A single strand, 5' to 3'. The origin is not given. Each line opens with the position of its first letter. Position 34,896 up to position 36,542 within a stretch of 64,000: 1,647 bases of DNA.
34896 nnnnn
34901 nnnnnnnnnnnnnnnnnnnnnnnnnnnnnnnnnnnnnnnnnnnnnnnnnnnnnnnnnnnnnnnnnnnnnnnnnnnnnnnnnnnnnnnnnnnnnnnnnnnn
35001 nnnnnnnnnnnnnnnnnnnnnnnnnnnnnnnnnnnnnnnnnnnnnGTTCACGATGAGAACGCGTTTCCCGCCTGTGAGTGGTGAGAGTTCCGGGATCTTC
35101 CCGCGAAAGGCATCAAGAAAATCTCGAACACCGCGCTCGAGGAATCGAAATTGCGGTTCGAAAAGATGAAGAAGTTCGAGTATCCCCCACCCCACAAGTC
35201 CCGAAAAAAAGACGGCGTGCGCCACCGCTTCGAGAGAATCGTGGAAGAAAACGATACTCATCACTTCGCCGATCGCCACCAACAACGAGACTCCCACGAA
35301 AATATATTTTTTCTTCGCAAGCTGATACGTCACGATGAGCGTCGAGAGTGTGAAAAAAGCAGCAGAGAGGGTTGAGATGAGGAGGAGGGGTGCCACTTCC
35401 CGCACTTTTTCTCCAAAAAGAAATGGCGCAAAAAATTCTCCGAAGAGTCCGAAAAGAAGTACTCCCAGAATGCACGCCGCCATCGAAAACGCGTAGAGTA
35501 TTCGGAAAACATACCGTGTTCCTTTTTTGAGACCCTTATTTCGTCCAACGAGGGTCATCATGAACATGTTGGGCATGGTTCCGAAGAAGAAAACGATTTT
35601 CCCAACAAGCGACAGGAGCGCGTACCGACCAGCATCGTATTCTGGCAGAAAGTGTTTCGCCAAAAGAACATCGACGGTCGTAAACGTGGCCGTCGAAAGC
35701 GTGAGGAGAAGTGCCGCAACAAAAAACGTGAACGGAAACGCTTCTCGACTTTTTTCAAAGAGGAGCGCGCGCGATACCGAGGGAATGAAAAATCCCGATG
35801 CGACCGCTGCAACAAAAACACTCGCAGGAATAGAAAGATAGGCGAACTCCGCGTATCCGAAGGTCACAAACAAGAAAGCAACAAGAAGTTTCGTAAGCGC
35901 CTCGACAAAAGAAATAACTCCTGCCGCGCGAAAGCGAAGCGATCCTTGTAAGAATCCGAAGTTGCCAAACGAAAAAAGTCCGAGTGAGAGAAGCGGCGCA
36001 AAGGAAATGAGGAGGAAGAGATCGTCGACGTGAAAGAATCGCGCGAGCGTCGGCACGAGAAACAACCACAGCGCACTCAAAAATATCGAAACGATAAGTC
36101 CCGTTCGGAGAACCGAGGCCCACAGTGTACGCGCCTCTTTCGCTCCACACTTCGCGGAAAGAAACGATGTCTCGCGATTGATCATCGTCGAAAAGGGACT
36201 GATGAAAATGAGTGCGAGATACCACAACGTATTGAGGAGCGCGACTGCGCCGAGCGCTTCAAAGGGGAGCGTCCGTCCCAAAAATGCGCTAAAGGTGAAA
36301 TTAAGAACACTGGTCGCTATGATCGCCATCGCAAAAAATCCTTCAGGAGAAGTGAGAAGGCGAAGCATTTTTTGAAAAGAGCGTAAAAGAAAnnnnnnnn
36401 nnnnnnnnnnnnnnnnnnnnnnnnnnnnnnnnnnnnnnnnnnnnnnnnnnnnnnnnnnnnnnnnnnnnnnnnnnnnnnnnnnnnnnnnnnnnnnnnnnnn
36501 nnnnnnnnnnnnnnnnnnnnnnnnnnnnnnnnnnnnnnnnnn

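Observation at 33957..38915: Single 1652-aa ORF fusing GT2 + processive GT2 synthase + MOP/Wzx-like flippase + GT4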

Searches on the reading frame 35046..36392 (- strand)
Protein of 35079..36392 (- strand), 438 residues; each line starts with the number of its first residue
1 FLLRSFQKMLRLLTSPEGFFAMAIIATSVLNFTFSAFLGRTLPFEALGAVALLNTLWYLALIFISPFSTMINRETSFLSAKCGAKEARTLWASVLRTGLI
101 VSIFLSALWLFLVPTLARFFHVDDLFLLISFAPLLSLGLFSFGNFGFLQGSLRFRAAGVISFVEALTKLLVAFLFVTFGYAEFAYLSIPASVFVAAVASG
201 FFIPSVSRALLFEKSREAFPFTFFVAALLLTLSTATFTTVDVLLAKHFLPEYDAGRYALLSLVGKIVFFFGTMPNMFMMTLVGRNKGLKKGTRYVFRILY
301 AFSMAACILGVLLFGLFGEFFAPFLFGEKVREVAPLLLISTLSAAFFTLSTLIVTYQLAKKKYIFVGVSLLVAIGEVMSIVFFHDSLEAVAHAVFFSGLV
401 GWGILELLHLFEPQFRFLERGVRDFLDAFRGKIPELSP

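Call 7: search_protein_families(library=pfam, proteins=[window:35079-36392:-], max_evalue=10)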
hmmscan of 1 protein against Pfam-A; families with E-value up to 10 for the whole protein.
seq(438 aa): 0 families

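Call 20: search_solved_structures(query=A2, max_evalue=10, show_alignments=2)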
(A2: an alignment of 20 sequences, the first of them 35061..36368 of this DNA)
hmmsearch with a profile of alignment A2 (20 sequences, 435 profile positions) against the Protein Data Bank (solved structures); distinct sequences matched with E-value up to 10: 11.
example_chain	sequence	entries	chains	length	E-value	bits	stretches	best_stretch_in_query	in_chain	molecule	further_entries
7l1u_R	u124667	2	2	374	0.00012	24.6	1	246-342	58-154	Hypocretin receptor type 2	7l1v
7sqo_R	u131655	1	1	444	0.00017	24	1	246-342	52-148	Orexin receptor type 2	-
21ci_A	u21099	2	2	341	0.00017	24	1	246-342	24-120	Orexin receptor type 2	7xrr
4s0v_A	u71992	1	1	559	0.00024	23.5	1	246-342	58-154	Human Orexin receptor type 2 fusion protein to P. abysii Glycogen Synthase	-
5wqc_A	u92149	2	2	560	0.00024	23.5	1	246-342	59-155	Orexin receptor type 2,GlgA glycogen synthase,Orexin receptor type 2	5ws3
6tpg_A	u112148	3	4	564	0.00035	23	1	246-342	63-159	Orexin receptor type 2,GlgA glycogen synthase,Hypocretin receptor-2 | Orexin receptor type 2,GlgA glycogen synthase,Orexin receptor type 2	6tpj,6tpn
7sr8_R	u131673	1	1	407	0.00039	22.9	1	246-342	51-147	Hypocretin receptor type 2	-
6tp3_A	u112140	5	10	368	0.035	16.4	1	257-342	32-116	Orexin receptor type 1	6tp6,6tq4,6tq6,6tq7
4zj8_A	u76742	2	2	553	0.05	15.9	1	257-341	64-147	human OX1R fusion protein to P.abysii glycogen synthase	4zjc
9m1o_R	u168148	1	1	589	1.2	11.3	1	227-345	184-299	Soluble cytochrome b562,Neuropeptide FF receptor 2,Neuropeptide FF receptor 2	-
9jg0_R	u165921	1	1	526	1.3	11.2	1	227-345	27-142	Isoform 2 of Neuropeptide FF receptor 2,Soluble cytochrome b562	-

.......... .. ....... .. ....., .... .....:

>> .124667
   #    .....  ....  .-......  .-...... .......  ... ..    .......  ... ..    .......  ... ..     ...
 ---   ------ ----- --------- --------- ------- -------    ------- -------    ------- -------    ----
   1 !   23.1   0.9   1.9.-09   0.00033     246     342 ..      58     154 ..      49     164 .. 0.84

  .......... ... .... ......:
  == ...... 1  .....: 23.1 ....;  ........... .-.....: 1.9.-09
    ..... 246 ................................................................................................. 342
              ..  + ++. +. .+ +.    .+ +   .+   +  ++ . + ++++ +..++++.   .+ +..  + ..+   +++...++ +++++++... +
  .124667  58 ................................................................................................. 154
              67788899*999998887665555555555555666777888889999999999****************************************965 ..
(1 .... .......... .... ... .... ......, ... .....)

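Call 21: search_protein_families(library=pfam, alignment_id=A2, max_evalue=1)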
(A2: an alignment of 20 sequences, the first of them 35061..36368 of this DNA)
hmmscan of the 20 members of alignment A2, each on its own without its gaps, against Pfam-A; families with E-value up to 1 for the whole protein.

A. member 1, window:35061-36368:- (436 aa): 0 families

B. families by the number of members that match (of 20 scanned): 6 families
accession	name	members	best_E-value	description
PF01943.22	Polysacc_synt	7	1e-09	Polysaccharide biosynthesis protein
PF01554.23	MatE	3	3.9e-11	MatE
PF13440.11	Polysacc_synt_3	1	9.7e-07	Polysaccharide biosynthesis protein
PF03494.18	Beta-APP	1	0.21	Beta-amyloid peptide (beta-APP)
PF16082.10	Phage_holin_2_4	1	0.27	Bacteriophage holin family, superfamily II-like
PF19119.5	DUF5803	1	0.86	Family of unknown function (DUF5803)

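Call 22: predict_structure(alignment_id=A1)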
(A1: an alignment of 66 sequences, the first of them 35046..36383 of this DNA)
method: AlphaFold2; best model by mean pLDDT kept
length: 446 residues; sequences in the alignment: 66
mean_pLDDT: 92.2   pTM: 0.89
mean pLDDT of the five models: 92.2, 92.2, 91.7, 90.7, 90.7
residues with pLDDT >= 90: 345; 70-90: 81; 50-70: 19; < 50: 1
segments of 3 or more residues with pLDDT < 50: none
pLDDT, mean of each block of 10 residues (from residue 1): 85 95 92 88 84 90 97 98 96 96 96 92 94 96 98 97 97 96 96 96 89 91 97 91 90 90 93 97 98 97 97 94 89 97 98 97 97 97 97 98 95 80 74 56 57
secondary structure, 60 per line:
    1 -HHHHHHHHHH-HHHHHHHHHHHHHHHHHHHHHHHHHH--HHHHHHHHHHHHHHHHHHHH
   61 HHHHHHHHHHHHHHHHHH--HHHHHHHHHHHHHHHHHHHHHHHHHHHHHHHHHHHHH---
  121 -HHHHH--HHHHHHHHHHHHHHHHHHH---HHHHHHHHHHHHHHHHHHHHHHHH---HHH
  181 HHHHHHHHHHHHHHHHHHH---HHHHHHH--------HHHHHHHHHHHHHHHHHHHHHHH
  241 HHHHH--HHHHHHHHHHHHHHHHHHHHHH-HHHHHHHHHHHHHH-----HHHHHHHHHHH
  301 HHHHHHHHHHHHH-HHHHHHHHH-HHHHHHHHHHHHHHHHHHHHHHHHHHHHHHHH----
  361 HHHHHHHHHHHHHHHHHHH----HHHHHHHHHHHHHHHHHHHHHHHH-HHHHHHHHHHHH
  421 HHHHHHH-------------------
elements in order: H2-11 H13-38 H41-78 H81-117 H122-126 H129-147 H151-174 H178-199 H203-209 H218-245 H248-269 H271-284 H290-313 H315-323 H325-356 H361-379 H384-407 H409-427

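Call 28: search_protein_families(library=ncbifam, proteins=[window:35061-36368:-], max_evalue=1)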
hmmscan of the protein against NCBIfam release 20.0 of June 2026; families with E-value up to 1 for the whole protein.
window:35061-36368:- (436 aa): 1 family
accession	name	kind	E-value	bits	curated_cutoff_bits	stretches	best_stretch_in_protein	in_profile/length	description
NF004428.0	PRK05771.2-1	equivalog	0.0024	16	766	1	260-366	397-496/680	V-type ATP synthase subunit I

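Call 53: search_protein_representatives(alignment_id=A2)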
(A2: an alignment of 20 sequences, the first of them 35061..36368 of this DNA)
Query: 20 sequences, 435 profile positions. Proteins with E-value up to 0.001 (for the whole library): 6065; up to 1e-10: 3912; up to 1e-30: 708. The best 150 are listed.
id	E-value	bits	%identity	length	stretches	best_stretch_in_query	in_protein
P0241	4.1e-133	461.1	-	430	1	3-416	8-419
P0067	5.1e-133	460.8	-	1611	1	2-434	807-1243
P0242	5.9e-132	457.3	-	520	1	4-427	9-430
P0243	5.0e-131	454.2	-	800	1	5-434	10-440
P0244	1.6e-130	452.5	-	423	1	5-406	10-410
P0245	4.1e-127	441.3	-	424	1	6-404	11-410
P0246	3.2e-126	438.4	-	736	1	3-418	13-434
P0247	1.0e-125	436.7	-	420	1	5-408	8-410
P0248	1.4e-125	436.3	-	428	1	5-407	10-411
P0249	3.3e-123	428.5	-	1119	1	3-427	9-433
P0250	1.7e-122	426.1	-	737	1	5-427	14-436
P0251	3.9e-122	424.9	-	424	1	6-406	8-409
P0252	4.3e-122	424.8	-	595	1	3-429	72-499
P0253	1.5e-120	419.7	-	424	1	5-404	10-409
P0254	1.4e-118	413.2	-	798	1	10-422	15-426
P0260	6.5e-112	391.2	-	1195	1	2-433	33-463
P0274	1.5e-107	376.8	-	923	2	6-431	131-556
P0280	4.1e-106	372.1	-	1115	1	6-430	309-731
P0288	4.8e-104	365.3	-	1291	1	7-427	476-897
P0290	5.6e-104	365.1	-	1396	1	3-421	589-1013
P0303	2.7e-100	352.9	-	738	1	6-405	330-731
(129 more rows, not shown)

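Call 55: search_protein_families(library=pfam, proteins=[P0241, P0243, P0246, P0249, P0260, P0288, P0290, P0280, P0303, P0274], max_evalue=0.001)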
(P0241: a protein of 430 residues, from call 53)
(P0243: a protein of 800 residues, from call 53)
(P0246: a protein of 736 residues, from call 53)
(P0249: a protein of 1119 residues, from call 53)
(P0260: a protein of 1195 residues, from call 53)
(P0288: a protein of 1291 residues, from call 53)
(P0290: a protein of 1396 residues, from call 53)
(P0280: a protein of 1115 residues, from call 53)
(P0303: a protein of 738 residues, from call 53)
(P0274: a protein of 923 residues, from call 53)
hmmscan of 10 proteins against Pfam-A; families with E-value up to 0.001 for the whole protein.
P0241 (430 aa): 2 families
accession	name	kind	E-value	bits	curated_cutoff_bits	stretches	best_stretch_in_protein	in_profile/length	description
PF13440.11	Polysacc_synt_3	-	3.6e-11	43.3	23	1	33-322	2-287/293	Polysaccharide biosynthesis protein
PF01943.22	Polysacc_synt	-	9.1e-08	32.3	28.2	1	9-259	2-253/274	Polysaccharide biosynthesis protein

P0243 (800 aa): 7 families
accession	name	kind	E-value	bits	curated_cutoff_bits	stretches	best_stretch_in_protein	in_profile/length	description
PF00534.26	Glycos_transf_1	-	8.1e-47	159.4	26.4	1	622-780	11-170/172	Glycosyl transferases group 1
PF13692.12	Glyco_trans_1_4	-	1e-37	130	27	1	627-768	2-142/142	Glycosyl transferases group 1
PF13439.12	Glyco_transf_4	-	3.7e-18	66.6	28.5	1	456-616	2-169/170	Glycosyltransferase Family 4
PF20706.3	GT4-conflict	-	1.7e-14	54.1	26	1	601-792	169-382/385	Family 4 Glycosyltransferase in conflict systems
PF13440.11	Polysacc_synt_3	-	7.6e-09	35.7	23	1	33-331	2-292/293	Polysaccharide biosynthesis protein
PF13524.12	Glyco_trans_1_2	-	9.5e-07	29.3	25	1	654-780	11-126/144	Glycosyl transferase-like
PF13579.12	Glyco_trans_4_4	-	1.3e-05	26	29.7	1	456-612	1-158/158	Glycosyl transferase 4-like domain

P0246 (736 aa): 3 families
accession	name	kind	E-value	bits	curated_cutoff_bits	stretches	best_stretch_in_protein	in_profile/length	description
PF00535.33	Glycos_transf_2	-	1.4e-19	71.1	23.3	1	445-580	1-131/168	Glycosyl transferase family 2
PF13641.12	Glyco_tranf_2_3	-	2.5e-08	34.6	27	1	444-573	3-131/230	Glycosyltransferase like family 2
PF01943.22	Polysacc_synt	-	1.1e-07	32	28.2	1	14-266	2-247/274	Polysaccharide biosynthesis protein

P0249 (1119 aa): 7 families
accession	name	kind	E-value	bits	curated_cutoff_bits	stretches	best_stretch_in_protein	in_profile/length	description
PF00534.26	Glycos_transf_1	-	1e-42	146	26.4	1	614-781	4-172/172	Glycosyl transferases group 1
PF13692.12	Glyco_trans_1_4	-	1.4e-29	103.6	27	1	626-766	2-141/142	Glycosyl transferases group 1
PF00535.33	Glycos_transf_2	-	3.7e-23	82.7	23.3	1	827-993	1-166/168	Glycosyl transferase family 2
PF13439.12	Glyco_transf_4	-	6.3e-15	56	28.5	1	455-616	2-169/170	Glycosyltransferase Family 4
PF13641.12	Glyco_tranf_2_3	-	5.4e-13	49.9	27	1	826-1042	3-226/230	Glycosyltransferase like family 2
PF20706.3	GT4-conflict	-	1.6e-10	41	26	1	603-743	171-323/385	Family 4 Glycosyltransferase in conflict systems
PF13579.12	Glyco_trans_4_4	-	1.4e-05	25.9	29.7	1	455-572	1-122/158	Glycosyl transferase 4-like domain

P0260 (1195 aa): 7 families
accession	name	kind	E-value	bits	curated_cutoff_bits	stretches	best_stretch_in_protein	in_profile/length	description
PF00534.26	Glycos_transf_1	-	1e-42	146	26.4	1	640-803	5-169/172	Glycosyl transferases group 1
PF13692.12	Glyco_trans_1_4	-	1.3e-37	129.6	27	1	651-792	2-142/142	Glycosyl transferases group 1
PF13439.12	Glyco_transf_4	-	1.2e-18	68.2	28.5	1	480-639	2-168/170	Glycosyltransferase Family 4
PF20706.3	GT4-conflict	-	1.2e-09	38.2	26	1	650-793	197-358/385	Family 4 Glycosyltransferase in conflict systems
PF13579.12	Glyco_trans_4_4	-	4.4e-09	37.3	29.7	1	480-636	1-158/158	Glycosyl transferase 4-like domain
PF13480.13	Acetyltransf_6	-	7.9e-09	36.2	22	1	988-1127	5-142/143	Acetyltransferase (GNAT) domain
PF13524.12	Glyco_trans_1_2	-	1.3e-05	25.6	25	1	676-803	9-125/144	Glycosyl transferase-like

P0288 (1291 aa): 10 families
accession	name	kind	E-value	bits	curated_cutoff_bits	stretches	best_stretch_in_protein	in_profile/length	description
PF00534.26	Glycos_transf_1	-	1.8e-45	155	26.4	1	1079-1244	5-171/172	Glycosyl transferases group 1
PF13692.12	Glyco_trans_1_4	-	1.6e-34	119.6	27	1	1090-1231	2-142/142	Glycosyl transferases group 1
PF13641.12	Glyco_tranf_2_3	-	1.1e-24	88.1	27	1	70-296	3-230/230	Glycosyltransferase like family 2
PF13632.12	Glyco_trans_2_3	-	1.3e-21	77.7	27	1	155-350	2-189/198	Glycosyl transferase family group 2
PF20706.3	GT4-conflict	-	2.5e-14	53.5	26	1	1066-1255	171-382/385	Family 4 Glycosyltransferase in conflict systems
PF13439.12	Glyco_transf_4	-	1.5e-13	51.6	28.5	1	918-1075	2-165/170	Glycosyltransferase Family 4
PF00535.33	Glycos_transf_2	-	2.3e-11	44.4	23.3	1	72-204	2-131/168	Glycosyl transferase family 2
PF13579.12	Glyco_trans_4_4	-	1.2e-09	39.1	29.7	1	918-1075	1-158/158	Glycosyl transferase 4-like domain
PF13524.12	Glyco_trans_1_2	-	5e-05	23.7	25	1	1113-1233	7-116/144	Glycosyl transferase-like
PF13506.12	Glyco_transf_21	-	0.00087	19.2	21.7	0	130-294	7-173/174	Glycosyl transferase family 21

P0290 (1396 aa): 9 families
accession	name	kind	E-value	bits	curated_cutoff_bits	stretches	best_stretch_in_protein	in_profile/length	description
PF00534.26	Glycos_transf_1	-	2.5e-42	144.8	26.4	1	1218-1371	15-169/172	Glycosyl transferases group 1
PF13692.12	Glyco_trans_1_4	-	2e-33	116.1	27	1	1219-1359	2-141/142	Glycosyl transferases group 1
PF13641.12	Glyco_tranf_2_3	-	6.5e-24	85.7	27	1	121-349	1-230/230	Glycosyltransferase like family 2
PF13632.12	Glyco_trans_2_3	-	3.8e-21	76.3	27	1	207-401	1-186/198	Glycosyl transferase family group 2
PF13439.12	Glyco_transf_4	-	5.7e-19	69.2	28.5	1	1048-1208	2-169/170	Glycosyltransferase Family 4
PF00535.33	Glycos_transf_2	-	8.8e-13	49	23.3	1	125-260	2-132/168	Glycosyl transferase family 2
PF20706.3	GT4-conflict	-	6.7e-12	45.5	26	1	1200-1336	176-323/385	Family 4 Glycosyltransferase in conflict systems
PF13579.12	Glyco_trans_4_4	-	1.7e-10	41.9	29.7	1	1048-1204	1-158/158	Glycosyl transferase 4-like domain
PF13524.12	Glyco_trans_1_2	-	3.9e-07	30.6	25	1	1242-1372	4-126/144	Glycosyl transferase-like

P0280 (1115 aa): 8 families
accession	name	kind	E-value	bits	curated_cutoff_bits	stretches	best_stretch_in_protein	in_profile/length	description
PF00534.26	Glycos_transf_1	-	8.8e-40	136.5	26.4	1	915-1076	9-171/172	Glycosyl transferases group 1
PF13692.12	Glyco_trans_1_4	-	1.1e-30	107.2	27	1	922-1063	2-142/142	Glycosyl transferases group 1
PF13439.12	Glyco_transf_4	-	2.8e-17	63.7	28.5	1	750-909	2-167/170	Glycosyltransferase Family 4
PF13632.12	Glyco_trans_2_3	-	4.3e-17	63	27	1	4-194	7-182/198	Glycosyl transferase family group 2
PF20706.3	GT4-conflict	-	2.1e-11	43.9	26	1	896-1036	169-320/385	Family 4 Glycosyltransferase in conflict systems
PF13641.12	Glyco_tranf_2_3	-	2.5e-10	41.2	27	1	2-140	93-230/230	Glycosyltransferase like family 2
PF13579.12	Glyco_trans_4_4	-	5.6e-10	40.2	29.7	1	750-907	1-158/158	Glycosyl transferase 4-like domain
PF13524.12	Glyco_trans_1_2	-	0.00018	21.9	25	1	948-1089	10-141/144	Glycosyl transferase-like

P0303 (738 aa): 2 families
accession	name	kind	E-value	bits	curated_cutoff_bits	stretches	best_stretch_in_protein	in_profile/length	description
PF00535.33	Glycos_transf_2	-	1.2e-18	68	23.3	1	8-177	1-166/168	Glycosyl transferase family 2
PF13641.12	Glyco_tranf_2_3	-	1.1e-08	35.8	27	1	7-179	3-175/230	Glycosyltransferase like family 2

P0274 (923 aa): 5 families
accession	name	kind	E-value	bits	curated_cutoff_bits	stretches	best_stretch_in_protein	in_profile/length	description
PF00534.26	Glycos_transf_1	-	3.6e-46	157.3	26.4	1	734-897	5-169/172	Glycosyl transferases group 1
PF13692.12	Glyco_trans_1_4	-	2e-31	109.6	27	1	745-886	2-142/142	Glycosyl transferases group 1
PF13439.12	Glyco_transf_4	-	7.5e-11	42.8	28.5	1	575-735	2-169/170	Glycosyltransferase Family 4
PF20706.3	GT4-conflict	-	8.7e-09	35.3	26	1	729-865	178-326/385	Family 4 Glycosyltransferase in conflict systems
PF13579.12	Glyco_trans_4_4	-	5.8e-05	23.9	29.7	1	575-728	1-155/158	Glycosyl transferase 4-like domain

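Call 59: find_encoding_contigs(protein=P0241, flank=10000, max_places=2)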
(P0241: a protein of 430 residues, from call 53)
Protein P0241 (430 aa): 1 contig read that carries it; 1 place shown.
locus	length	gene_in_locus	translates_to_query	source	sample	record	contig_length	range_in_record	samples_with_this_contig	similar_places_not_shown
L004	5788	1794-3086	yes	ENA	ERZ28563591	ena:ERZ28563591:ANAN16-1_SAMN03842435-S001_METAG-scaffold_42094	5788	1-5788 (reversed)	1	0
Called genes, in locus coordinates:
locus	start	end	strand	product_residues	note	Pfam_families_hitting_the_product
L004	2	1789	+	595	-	?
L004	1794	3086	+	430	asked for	PF01943:Polysacc_synt, PF13440:Polysacc_synt_3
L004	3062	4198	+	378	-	PF13439:Glyco_transf_4, PF13579:Glyco_trans_4_4, PF20706:GT4-conflict, PF00534:Glycos_transf_1, PF13692:Glyco_trans_1_4, PF13524:Glyco_trans_1_2 (weak)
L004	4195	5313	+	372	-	PF20706:GT4-conflict, PF00534:Glycos_transf_1, PF13692:Glyco_trans_1_4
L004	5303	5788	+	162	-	?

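Call 60: find_encoding_contigs(protein=P0243, flank=10000, max_places=2)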
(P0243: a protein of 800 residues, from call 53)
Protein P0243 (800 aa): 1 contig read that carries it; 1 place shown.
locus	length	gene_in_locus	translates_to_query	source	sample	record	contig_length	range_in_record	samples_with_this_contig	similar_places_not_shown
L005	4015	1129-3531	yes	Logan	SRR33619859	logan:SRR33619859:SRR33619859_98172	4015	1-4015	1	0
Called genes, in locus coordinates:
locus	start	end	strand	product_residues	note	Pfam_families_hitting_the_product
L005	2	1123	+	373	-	?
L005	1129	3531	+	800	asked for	PF13440:Polysacc_synt_3, PF13579:Glyco_trans_4_4 (faint), PF13439:Glyco_transf_4, PF20706:GT4-conflict, PF00534:Glycos_transf_1, PF13524:Glyco_trans_1_2 (weak), PF13692:Glyco_trans_1_4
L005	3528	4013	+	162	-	?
